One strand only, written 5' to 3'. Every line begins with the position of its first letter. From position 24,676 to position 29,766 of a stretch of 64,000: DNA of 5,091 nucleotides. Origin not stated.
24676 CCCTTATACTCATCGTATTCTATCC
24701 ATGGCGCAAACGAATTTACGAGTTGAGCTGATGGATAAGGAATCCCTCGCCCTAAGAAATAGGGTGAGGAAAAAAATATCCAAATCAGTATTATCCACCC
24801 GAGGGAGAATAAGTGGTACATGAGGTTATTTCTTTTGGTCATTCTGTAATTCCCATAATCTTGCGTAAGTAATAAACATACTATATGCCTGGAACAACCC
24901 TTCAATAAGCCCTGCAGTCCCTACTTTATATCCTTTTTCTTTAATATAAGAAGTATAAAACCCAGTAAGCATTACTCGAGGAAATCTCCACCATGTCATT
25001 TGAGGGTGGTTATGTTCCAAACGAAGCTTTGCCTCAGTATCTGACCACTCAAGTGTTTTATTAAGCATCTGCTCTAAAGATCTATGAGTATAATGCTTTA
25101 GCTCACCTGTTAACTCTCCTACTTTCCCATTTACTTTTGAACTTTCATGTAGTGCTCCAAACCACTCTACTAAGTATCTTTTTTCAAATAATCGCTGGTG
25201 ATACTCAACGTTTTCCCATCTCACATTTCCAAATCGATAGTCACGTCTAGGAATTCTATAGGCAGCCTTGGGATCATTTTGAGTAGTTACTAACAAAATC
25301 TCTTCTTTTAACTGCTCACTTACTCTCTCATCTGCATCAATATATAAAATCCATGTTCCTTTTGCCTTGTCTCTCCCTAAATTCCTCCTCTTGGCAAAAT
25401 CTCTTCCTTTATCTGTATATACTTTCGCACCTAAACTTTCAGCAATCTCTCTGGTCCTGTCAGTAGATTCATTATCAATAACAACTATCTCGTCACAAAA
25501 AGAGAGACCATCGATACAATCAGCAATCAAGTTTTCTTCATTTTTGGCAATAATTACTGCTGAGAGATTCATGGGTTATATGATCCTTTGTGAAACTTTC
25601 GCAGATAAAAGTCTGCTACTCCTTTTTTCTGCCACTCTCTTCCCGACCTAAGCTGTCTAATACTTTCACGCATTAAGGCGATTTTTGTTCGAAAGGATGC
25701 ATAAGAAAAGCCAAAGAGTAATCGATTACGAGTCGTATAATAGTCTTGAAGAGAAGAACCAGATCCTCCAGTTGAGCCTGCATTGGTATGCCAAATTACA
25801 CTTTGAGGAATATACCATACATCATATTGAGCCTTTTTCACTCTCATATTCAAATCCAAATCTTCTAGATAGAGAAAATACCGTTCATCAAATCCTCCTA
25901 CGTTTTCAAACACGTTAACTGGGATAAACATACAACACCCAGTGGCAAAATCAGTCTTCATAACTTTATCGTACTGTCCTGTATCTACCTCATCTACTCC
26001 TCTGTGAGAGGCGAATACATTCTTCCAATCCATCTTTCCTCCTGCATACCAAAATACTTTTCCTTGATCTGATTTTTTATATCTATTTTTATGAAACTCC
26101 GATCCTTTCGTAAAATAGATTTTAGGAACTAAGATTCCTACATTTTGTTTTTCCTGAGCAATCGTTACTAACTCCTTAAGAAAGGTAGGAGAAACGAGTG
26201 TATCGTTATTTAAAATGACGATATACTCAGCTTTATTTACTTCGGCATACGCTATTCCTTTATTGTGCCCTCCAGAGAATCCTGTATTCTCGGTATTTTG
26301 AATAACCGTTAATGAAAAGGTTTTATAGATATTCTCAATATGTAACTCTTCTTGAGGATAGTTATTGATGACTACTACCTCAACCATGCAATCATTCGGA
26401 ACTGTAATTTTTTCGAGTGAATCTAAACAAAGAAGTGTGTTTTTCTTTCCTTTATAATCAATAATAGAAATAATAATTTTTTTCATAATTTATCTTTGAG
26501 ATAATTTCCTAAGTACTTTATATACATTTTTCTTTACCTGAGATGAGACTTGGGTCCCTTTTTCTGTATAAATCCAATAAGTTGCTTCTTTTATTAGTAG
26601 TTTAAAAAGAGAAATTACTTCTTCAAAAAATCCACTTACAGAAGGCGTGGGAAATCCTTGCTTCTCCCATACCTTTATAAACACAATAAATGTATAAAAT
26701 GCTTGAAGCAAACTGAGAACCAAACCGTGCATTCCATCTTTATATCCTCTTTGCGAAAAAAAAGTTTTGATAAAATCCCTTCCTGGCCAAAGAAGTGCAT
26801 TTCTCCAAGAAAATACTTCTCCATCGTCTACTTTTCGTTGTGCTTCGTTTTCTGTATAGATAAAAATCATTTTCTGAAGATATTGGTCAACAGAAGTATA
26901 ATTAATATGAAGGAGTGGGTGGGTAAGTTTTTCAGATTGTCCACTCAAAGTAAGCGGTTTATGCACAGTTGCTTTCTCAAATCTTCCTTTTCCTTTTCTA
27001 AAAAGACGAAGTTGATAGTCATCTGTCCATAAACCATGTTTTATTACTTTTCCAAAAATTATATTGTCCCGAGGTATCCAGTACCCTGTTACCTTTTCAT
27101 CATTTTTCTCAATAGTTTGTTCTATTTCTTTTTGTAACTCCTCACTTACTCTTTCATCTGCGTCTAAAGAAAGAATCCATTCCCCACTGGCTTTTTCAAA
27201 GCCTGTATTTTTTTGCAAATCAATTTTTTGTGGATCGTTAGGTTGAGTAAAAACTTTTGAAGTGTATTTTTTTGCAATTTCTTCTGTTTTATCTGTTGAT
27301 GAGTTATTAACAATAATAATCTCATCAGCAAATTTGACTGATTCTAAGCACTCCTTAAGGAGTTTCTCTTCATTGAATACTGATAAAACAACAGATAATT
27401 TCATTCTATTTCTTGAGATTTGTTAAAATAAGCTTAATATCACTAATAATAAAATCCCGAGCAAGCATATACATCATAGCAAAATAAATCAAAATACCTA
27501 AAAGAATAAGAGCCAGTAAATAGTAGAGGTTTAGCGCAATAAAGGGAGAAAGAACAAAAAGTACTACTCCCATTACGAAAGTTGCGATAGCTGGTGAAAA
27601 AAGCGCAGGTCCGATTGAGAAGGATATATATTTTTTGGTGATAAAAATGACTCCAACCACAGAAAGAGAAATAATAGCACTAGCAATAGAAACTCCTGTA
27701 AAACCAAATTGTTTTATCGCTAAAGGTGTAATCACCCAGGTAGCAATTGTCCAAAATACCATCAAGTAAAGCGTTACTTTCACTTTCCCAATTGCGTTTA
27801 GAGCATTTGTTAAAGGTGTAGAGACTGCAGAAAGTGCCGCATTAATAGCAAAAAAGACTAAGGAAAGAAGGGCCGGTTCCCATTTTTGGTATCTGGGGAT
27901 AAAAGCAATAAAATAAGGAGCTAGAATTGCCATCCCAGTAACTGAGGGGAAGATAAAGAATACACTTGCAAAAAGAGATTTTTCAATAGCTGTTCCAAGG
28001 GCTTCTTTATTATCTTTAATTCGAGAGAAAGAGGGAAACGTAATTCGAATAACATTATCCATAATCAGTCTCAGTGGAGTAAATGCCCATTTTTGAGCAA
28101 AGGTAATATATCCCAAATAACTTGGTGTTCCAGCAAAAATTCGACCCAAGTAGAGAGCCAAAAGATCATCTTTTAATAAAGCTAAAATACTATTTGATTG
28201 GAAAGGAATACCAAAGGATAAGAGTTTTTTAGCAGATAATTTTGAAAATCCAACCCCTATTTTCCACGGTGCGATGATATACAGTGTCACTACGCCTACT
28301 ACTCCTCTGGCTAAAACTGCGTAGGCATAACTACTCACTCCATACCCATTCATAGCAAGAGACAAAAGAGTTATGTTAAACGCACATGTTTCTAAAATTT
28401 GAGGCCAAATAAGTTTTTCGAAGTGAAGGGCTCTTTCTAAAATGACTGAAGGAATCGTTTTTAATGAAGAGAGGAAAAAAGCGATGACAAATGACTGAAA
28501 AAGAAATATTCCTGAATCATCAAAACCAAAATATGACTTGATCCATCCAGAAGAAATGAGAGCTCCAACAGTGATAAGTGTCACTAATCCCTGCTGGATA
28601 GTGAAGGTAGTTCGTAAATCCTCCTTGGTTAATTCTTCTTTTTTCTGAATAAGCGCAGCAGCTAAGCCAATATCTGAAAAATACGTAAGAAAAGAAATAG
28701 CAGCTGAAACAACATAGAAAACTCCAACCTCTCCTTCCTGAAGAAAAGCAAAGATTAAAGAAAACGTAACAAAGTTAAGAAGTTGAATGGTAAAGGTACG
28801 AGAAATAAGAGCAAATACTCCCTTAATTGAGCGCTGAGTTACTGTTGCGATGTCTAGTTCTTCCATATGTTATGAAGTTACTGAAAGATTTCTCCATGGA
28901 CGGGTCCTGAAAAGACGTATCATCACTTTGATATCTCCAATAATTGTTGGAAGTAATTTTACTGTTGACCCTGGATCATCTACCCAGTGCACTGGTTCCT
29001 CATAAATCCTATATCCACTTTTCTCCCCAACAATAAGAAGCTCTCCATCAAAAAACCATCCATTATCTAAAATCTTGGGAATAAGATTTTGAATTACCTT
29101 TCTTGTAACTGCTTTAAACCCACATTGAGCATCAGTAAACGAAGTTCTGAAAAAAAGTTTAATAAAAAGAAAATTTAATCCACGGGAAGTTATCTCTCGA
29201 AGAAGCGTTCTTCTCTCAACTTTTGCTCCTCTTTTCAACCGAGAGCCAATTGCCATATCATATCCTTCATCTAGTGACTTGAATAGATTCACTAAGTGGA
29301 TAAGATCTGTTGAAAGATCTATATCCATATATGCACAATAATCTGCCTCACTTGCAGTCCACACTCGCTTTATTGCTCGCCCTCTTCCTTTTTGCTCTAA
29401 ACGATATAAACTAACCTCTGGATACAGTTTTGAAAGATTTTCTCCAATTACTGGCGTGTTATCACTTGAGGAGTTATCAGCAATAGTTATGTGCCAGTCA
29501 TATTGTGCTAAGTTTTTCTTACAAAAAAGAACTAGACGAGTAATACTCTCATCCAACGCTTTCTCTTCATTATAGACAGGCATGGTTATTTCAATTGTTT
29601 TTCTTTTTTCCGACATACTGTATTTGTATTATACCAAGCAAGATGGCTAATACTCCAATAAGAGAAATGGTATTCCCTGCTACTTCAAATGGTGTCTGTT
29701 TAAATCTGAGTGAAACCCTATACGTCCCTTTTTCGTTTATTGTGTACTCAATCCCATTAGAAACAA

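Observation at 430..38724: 38 kb uninterrupted minus-strand glycosylation supercluster with about 12 GT-C membrane transferases and 9 GT2 lipid-sugar synthases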

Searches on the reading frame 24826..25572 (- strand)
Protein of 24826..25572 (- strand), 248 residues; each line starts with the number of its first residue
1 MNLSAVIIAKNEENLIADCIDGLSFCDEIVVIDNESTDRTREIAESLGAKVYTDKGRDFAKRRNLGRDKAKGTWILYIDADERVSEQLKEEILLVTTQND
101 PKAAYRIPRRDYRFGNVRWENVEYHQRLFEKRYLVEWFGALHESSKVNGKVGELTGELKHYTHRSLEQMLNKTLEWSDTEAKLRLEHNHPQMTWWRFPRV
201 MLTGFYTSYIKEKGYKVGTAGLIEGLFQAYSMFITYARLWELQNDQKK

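Call 5: search_protein_families(library=pfam, proteins=[window:24826-25572:-], max_evalue=0.01)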
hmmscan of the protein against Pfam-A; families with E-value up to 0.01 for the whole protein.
window:24826-25572:- (248 aa): 3 families
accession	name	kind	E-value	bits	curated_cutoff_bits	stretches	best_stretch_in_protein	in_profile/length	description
PF00535.33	Glycos_transf_2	-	3.8e-18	66.4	23.3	1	4-138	1-146/168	Glycosyl transferase family 2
PF13704.12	Glyco_tranf_2_4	-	3.8e-06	27.7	27.5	1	11-82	2-82/98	Glycosyl transferase family 2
PF10111.15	Glyco_tranf_2_2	-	0.00041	20.4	27.3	1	27-96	30-106/276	Glycosyltransferase like family 2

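Call 10: search_protein_families(library=ncbifam, proteins=[window:24826-25572:-], max_evalue=0.001)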
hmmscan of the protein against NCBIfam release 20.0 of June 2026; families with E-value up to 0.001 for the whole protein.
window:24826-25572:- (248 aa): 8 families
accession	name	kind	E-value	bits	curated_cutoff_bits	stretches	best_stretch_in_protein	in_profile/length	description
TIGR04283.1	glyco_like_mftF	equivalog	1.4e-12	47.7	182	1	3-104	1-105/221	TIGR04283 family arsenosugar biosynthesis glycosyltransferase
TIGR04195.1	S_glycosyl_SunS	equivalog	1.4e-08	34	350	1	5-89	61-148/421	SunS family peptide S-glycosyltransferase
NF010496.0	PRK13915.1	equivalog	3.8e-08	32.8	262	1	2-55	32-92/307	glucosyl-3-phosphoglycerate synthase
TIGR04182.1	glyco_TIGR04182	equivalog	5.9e-08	32.4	325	1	5-87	4-88/293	S-layer glycoprotein N-glycosyltransferase AglJ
NF007482.0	PRK10073.1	equivalog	1.1e-06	27.9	423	1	3-100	8-114/334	glycosyltransferase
NF047683.1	TeichurnBiosyTuaG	equivalog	0.0003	20.5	400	1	28-93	37-109/252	teichuronic acid biosynthesis protein TuaG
NF038302.1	EPS_HpsE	equivalog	0.00042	19.4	300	1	27-88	34-103/307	hormogonium polysaccharide biosynthesis glycosyltransferase HpsE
NF045692.1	OglycostaseCruG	equivalog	0.00062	18.8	600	0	3-96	43-152/386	2'-O-glycosyltransferase CruG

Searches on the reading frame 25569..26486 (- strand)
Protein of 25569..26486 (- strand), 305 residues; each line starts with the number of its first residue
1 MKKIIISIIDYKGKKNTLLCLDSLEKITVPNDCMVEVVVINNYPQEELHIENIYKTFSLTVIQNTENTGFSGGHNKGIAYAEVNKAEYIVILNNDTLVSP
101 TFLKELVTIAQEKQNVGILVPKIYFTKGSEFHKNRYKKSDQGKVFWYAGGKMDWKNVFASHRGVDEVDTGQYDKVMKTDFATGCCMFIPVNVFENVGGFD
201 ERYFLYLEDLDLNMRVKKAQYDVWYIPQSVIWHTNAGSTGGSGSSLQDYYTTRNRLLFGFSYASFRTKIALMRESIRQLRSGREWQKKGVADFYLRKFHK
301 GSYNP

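Call 5: search_protein_families(library=pfam, proteins=[window:25569-26486:-], max_evalue=0.01)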
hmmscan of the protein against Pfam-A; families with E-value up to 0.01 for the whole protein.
window:25569-26486:- (305 aa): 7 families
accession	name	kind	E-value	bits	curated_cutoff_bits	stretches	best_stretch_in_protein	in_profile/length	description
PF13641.12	Glyco_tranf_2_3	-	2.4e-14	54.3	27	1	21-249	17-220/230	Glycosyltransferase like family 2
PF00535.33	Glycos_transf_2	-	4.1e-11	43.5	23.3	1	13-147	9-139/168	Glycosyl transferase family 2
PF13632.12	Glyco_trans_2_3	-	3.6e-10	40.4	27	1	88-272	1-154/198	Glycosyl transferase family group 2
PF10111.15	Glyco_tranf_2_2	-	1.1e-09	38.6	27.3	1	14-237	9-220/276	Glycosyltransferase like family 2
PF13506.12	Glyco_transf_21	-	5.1e-05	23.3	21.7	1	74-233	19-154/174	Glycosyl transferase family 21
PF02709.20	Glyco_transf_7C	-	0.001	19.1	23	1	182-224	20-63/78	N-terminal domain of galactosyltransferase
PF13712.12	Glyco_tranf_2_5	-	0.0024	18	27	0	57-119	28-88/210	Glycosyltransferase like family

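Call 10: search_protein_families(library=ncbifam, proteins=[window:25569-26486:-], max_evalue=0.001)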
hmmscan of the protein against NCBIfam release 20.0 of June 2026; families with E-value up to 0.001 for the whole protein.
window:25569-26486:- (305 aa): 8 families
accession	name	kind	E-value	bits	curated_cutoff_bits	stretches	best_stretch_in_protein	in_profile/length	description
TIGR01556.1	rhamnosyltran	subfamily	2e-15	56.7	200.55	2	34-132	21-121/281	rhamnosyltransferase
NF041875.1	EPS_EpsD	equivalog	1e-11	44.8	370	2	178-235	153-208/325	exopolysaccharide biosynthesis glycosyltransferase EpsD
NF038299.1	EPS_HpsN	equivalog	3.3e-10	39.4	425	1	7-241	4-227/317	hormogonium polysaccharide biosynthesis glycosyltransferase HpsN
TIGR03965.1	mycofact_glyco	equivalog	2.8e-09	36.4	280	1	184-234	232-281/467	mycofactocin biosynthesis glycosyltransferase MftF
NF038302.1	EPS_HpsE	equivalog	8e-09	34.9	300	1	4-123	3-124/307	hormogonium polysaccharide biosynthesis glycosyltransferase HpsE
TIGR04283.1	glyco_like_mftF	equivalog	9.2e-07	28.7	182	0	185-231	140-183/221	TIGR04283 family arsenosugar biosynthesis glycosyltransferase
TIGR03937.1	PgaC_IcaA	equivalog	7.9e-06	25.1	422.3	0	11-118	54-158/407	poly-beta-1,6-N-acetyl-D-glucosamine synthase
NF007482.0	PRK10073.1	equivalog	1.9e-05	23.8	423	1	5-114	11-114/334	glycosyltransferase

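Call 52: search_solved_structures(query=window:25569-26486:-, max_evalue=0.001)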
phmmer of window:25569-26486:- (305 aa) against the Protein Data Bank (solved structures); distinct sequences matched with E-value up to 0.001: 2.
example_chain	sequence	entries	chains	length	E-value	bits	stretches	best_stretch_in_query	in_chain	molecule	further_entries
9dtp_A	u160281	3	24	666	4.8e-10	41.8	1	60-260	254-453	Galactofuranosyltransferase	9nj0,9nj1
9oa3_A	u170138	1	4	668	4.8e-10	41.8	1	60-260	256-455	Galactofuranosyltransferase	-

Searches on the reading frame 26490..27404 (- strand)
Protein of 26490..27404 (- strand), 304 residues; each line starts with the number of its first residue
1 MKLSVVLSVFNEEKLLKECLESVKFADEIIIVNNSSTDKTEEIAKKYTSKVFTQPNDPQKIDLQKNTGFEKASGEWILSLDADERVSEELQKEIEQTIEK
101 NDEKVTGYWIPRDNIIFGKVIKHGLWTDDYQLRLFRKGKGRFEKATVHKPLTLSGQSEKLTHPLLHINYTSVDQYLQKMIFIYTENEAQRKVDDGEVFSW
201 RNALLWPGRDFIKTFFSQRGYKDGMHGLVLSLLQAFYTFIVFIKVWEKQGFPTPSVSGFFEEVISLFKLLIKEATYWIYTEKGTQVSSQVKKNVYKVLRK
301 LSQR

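Call 5: search_protein_families(library=pfam, proteins=[window:26490-27404:-], max_evalue=0.01)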
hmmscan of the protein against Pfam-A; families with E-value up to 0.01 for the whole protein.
window:26490-27404:- (304 aa): 3 families
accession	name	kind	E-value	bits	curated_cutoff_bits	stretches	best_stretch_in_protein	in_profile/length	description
PF00535.33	Glycos_transf_2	-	4.5e-22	79.2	23.3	1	4-135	1-137/168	Glycosyl transferase family 2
PF13704.12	Glyco_tranf_2_4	-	4.2e-05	24.4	27.5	1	11-84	2-82/98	Glycosyl transferase family 2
PF10111.15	Glyco_tranf_2_2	-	0.00046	20.2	27.3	1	4-89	1-97/276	Glycosyltransferase like family 2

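Call 10: search_protein_families(library=ncbifam, proteins=[window:26490-27404:-], max_evalue=0.001)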
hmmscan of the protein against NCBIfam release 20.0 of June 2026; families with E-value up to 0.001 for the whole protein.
window:26490-27404:- (304 aa): 14 families
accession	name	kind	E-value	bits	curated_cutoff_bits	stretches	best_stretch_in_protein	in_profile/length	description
TIGR04283.1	glyco_like_mftF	equivalog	8.1e-15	55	182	1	3-108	1-107/221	TIGR04283 family arsenosugar biosynthesis glycosyltransferase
NF007482.0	PRK10073.1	equivalog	1e-13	51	423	1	2-102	7-114/334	glycosyltransferase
TIGR04195.1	S_glycosyl_SunS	equivalog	2.6e-09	36.4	350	1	8-93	64-150/421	SunS family peptide S-glycosyltransferase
NF050050.1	ProtGlycPglI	equivalog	3.1e-09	36.6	500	1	2-116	3-127/306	GalNAc(5)-diNAcBac-PP-undecaprenol beta-1,3-glucosyltransferase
NF053739.1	GlytfEpsEBac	equivalog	2.7e-07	29.8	450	1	2-102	2-112/265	glycosyltransferase EpsE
NF047683.1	TeichurnBiosyTuaG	equivalog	1.2e-06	28.3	400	1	3-108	8-123/252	teichuronic acid biosynthesis protein TuaG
NF038302.1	EPS_HpsE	equivalog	5.8e-06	25.5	300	1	2-87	2-100/307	hormogonium polysaccharide biosynthesis glycosyltransferase HpsE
TIGR03937.1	PgaC_IcaA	equivalog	4.3e-05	22.7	422.3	1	2-101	46-153/407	poly-beta-1,6-N-acetyl-D-glucosamine synthase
NF041875.1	EPS_EpsD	equivalog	5e-05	22.9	370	1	3-103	1-109/325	exopolysaccharide biosynthesis glycosyltransferase EpsD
TIGR03111.1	glyc2_xrt_Gpos1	hypoth_equivalog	7.5e-05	21.7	363.95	1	3-113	51-173/439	TIGR03111 family XrtG-associated glycosyltransferase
NF041394.1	GtaseAglG_Halo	equivalog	0.00011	21.6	440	1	1-103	1-112/304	glucosyl-dolichyl phosphate glucuronosyltransferase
NF045692.1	OglycostaseCruG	equivalog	0.00012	21.2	600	1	2-102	42-156/386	2'-O-glycosyltransferase CruG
NF010496.0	PRK13915.1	equivalog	0.00021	20.5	262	1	2-56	32-93/307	glucosyl-3-phosphoglycerate synthase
TIGR04182.1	glyco_TIGR04182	equivalog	0.00094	18.6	325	0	4-88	3-87/293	S-layer glycoprotein N-glycosyltransferase AglJ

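Call 15: search_solved_structures(query=window:26490-27404:-, max_evalue=0.001)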
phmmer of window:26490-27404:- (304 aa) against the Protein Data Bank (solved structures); distinct sequences matched with E-value up to 0.001: 13.
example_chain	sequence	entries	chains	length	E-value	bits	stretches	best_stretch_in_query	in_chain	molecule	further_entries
22ao_A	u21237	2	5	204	1.5e-17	67.1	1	4-157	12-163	GmaR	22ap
6p61_A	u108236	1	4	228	3.5e-07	33.1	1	3-94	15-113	Glycosyltransferase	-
5tze_C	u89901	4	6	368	8e-07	31.9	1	1-101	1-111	Glycosyl transferase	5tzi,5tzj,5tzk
7msp_A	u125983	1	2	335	1.4e-06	31.1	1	7-95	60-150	SPbeta prophage-derived glycosyltransferase SunS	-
5tz8_A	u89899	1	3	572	1.4e-06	31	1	1-101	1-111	Glycosyl transferase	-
7msn_A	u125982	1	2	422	2.1e-06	30.5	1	7-95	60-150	SPbeta prophage-derived glycosyltransferase SunS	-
5hea_A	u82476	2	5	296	4.3e-06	29.5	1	3-98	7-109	Putative glycosyltransferase (GalT1)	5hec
7msk_A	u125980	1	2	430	5.1e-05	25.9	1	8-92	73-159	Glyco_trans_2-like domain-containing protein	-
9omm_A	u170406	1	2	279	0.00018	24.1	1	3-107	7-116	Glycosyltransferase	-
9omh_A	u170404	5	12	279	0.00019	24.1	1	3-107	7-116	Glycosyltransferase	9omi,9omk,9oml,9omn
9omj_A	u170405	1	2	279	0.00019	24.1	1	3-107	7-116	Glycosyltransferase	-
3bcv_A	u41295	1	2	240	0.0004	23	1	2-95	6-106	Putative glycosyltransferase protein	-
5mlz_A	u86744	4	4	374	0.00089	21.9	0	1-100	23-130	Dolichol monophosphate mannose synthase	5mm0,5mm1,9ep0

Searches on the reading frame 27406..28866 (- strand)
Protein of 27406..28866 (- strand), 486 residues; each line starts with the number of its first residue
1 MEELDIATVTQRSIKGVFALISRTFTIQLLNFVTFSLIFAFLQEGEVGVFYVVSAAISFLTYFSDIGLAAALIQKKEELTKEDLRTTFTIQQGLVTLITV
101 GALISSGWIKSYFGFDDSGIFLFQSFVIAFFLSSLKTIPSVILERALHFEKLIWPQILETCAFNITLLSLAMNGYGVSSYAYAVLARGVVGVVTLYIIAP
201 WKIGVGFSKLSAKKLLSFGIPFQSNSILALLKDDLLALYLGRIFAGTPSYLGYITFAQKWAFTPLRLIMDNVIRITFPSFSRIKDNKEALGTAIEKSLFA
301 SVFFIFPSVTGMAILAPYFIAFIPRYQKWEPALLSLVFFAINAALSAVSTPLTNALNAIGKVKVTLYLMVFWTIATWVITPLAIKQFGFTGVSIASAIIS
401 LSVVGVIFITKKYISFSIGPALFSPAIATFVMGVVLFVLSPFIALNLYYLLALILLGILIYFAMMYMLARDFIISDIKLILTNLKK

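Call 5: search_protein_families(library=pfam, proteins=[window:27406-28866:-], max_evalue=0.01)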
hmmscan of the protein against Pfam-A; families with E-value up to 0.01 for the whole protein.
window:27406-28866:- (486 aa): 2 families
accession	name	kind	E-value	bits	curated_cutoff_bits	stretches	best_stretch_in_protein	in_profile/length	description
PF13440.11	Polysacc_synt_3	-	2.1e-43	149.1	23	1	41-323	5-283/293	Polysaccharide biosynthesis protein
PF01943.22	Polysacc_synt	-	3.6e-16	59.9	28.2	1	14-283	2-273/274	Polysaccharide biosynthesis protein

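Call 71: search_protein_families(library=ncbifam, proteins=[window:27406-28866:-], max_evalue=0.00001)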
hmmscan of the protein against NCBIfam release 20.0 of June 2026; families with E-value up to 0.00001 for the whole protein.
window:27406-28866:- (486 aa): 3 families
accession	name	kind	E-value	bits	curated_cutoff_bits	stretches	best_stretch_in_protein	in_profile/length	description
NF007773.0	PRK10459.1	equivalog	1.1e-29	103.8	273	1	23-481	17-479/492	MOP flippase family protein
NF058658.1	Oglyco_Wzx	exception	2.8e-24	86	720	1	10-471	7-466/478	O-glycosylation flippase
NF047674.1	TeichurnBiosyTuaB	equivalog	6.9e-15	55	580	1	8-466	3-467/469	teichuronic acid biosynthesis protein TuaB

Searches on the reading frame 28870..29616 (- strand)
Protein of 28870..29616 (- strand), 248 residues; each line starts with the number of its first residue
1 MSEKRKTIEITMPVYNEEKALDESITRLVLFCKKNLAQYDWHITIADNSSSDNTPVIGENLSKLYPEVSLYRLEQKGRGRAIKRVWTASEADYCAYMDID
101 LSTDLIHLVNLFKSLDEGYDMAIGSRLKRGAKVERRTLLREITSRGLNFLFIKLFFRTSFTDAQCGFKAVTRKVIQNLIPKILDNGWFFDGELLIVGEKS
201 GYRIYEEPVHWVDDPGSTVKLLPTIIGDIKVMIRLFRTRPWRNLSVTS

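Call 5: search_protein_families(library=pfam, proteins=[window:28870-29616:-], max_evalue=0.01)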
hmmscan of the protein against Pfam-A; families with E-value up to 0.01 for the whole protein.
window:28870-29616:- (248 aa): 1 family
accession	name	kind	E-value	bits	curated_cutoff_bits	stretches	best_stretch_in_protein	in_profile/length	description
PF00535.33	Glycos_transf_2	-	3.3e-21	76.4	23.3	1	10-177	2-166/168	Glycosyl transferase family 2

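Call 10: search_protein_families(library=ncbifam, proteins=[window:28870-29616:-], max_evalue=0.001)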
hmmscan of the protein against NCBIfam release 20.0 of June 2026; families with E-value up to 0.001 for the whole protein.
window:28870-29616:- (248 aa): 12 families
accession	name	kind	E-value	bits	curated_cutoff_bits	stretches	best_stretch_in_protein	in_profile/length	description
TIGR04182.1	glyco_TIGR04182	equivalog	1.4e-11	44.3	325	1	10-238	4-217/293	S-layer glycoprotein N-glycosyltransferase AglJ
NF007986.1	PRK10714.1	equivalog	3e-11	42.9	529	1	4-179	4-173/316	undecaprenyl-phosphate 4-deoxy-4-formamido-L-arabinose transferase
NF041391.1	DPhHxTase_Halo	equivalog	4.3e-10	38.9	375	1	12-221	1-192/213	dolichyl-phosphate hexose transferase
NF047588.1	GlcsyltransPgfSStrep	equivalog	6.9e-08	32.1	500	1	8-179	3-168/308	glycosyltransferase PgfS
NF038302.1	EPS_HpsE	equivalog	9e-07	28.1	300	1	9-101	4-97/307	hormogonium polysaccharide biosynthesis glycosyltransferase HpsE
TIGR03937.1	PgaC_IcaA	equivalog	6.2e-06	25.4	422.3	1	4-105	43-140/407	poly-beta-1,6-N-acetyl-D-glucosamine synthase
NF007482.0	PRK10073.1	equivalog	1.3e-05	24.4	423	1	2-100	2-95/334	glycosyltransferase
NF058614.1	PPMAGASynPpgS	equivalog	1.8e-05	24.3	370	1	89-218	75-203/226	polyprenyl-phospho-N-acetylgalactosaminyl synthase PpgS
NF047683.1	TeichurnBiosyTuaG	equivalog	1.9e-05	24.4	400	1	1-100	1-96/252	teichuronic acid biosynthesis protein TuaG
NF053739.1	GlytfEpsEBac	equivalog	1.9e-05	23.8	450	1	8-172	3-172/265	glycosyltransferase EpsE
TIGR03111.1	glyc2_xrt_Gpos1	hypoth_equivalog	9.4e-05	21.4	363.95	1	6-113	49-154/439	TIGR03111 family XrtG-associated glycosyltransferase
NF010496.0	PRK13915.1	equivalog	0.00065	18.9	262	1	4-109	29-135/307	glucosyl-3-phosphoglycerate synthase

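Call 49: search_solved_structures(query=window:28870-29616:-, max_evalue=0.001)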
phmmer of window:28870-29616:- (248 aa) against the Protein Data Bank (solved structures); distinct sequences matched with E-value up to 0.001: 6.
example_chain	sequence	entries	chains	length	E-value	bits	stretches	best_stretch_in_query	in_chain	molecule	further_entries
5mlz_A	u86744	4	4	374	1e-14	57.8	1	8-198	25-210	Dolichol monophosphate mannose synthase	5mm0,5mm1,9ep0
9bhc_C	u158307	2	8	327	5.9e-08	35.7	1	6-179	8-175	Undecaprenyl-phosphate 4-deoxy-4-formamido-L-arabinose transferase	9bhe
8vxh_A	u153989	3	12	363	7.8e-08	35.3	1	6-179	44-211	Undecaprenyl-phosphate 4-deoxy-4-formamido-L-arabinose transferase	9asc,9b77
9hwj_A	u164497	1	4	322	1.7e-07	34.1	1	6-178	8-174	Undecaprenyl-phosphate 4-deoxy-4-formamido-L-arabinose transferase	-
3bcv_A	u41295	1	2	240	5.3e-06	29.3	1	8-111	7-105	Putative glycosyltransferase protein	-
5hea_A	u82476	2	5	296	7.9e-05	25.4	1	6-125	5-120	Putative glycosyltransferase (GalT1)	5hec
